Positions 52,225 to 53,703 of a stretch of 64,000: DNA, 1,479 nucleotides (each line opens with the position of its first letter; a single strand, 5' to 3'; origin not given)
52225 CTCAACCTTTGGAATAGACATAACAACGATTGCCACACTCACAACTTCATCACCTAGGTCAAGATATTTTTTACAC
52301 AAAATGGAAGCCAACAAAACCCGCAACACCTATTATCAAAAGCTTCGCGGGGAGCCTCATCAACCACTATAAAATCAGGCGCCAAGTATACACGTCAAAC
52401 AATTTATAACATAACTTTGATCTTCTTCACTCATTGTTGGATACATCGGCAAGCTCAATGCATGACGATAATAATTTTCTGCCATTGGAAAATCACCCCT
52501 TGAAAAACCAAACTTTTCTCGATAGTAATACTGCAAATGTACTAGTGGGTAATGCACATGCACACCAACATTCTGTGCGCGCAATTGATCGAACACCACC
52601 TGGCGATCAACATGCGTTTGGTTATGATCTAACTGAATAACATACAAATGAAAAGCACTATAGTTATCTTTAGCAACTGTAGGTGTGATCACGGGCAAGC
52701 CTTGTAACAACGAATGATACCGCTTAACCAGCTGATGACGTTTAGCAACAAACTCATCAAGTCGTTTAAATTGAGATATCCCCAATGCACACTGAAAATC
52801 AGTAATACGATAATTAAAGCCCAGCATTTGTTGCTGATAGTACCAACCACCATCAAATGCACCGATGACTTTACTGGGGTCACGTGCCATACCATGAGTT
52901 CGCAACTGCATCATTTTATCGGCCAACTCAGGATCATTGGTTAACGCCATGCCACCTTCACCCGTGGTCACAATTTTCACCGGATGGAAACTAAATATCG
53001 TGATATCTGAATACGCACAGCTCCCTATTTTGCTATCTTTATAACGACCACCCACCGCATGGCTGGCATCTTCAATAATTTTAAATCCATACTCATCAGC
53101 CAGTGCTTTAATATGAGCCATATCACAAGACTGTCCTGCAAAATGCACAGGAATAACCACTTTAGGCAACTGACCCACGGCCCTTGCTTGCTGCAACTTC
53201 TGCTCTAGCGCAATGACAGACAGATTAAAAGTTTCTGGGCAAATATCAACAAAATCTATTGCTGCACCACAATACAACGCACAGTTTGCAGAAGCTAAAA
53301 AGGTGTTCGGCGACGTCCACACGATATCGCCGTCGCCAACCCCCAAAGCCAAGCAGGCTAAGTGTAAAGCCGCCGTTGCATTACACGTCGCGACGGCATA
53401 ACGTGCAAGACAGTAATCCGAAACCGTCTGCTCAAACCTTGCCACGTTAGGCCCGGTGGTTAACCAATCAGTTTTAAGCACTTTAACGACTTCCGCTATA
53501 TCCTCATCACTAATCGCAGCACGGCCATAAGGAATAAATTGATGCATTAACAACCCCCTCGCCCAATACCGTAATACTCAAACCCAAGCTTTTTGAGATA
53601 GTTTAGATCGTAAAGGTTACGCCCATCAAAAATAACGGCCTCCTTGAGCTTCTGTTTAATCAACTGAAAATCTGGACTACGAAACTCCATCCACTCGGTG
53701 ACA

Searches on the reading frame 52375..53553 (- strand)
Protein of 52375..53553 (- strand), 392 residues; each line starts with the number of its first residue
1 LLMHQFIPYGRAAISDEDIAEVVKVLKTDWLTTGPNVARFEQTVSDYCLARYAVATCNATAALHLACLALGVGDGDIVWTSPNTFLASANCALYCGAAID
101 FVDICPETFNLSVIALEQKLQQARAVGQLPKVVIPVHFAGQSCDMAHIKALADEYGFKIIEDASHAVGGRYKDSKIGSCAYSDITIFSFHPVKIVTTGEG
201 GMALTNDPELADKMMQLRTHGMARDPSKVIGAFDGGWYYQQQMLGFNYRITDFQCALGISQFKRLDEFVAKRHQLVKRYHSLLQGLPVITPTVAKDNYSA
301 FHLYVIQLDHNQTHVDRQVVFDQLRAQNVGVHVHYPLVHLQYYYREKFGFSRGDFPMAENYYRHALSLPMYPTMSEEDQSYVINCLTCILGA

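Call 45: search_protein_families(library=pfam, proteins=[window:52375-53553:-], max_evalue=0.00001)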
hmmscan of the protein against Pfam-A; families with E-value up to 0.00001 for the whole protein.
window:52375-53553:- (392 aa): 1 family
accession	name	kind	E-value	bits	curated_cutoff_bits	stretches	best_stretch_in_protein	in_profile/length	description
PF01041.23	DegT_DnrJ_EryC1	-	5e-114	381.7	19.8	1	14-386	3-359/360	DegT/DnrJ/EryC1/StrS aminotransferase family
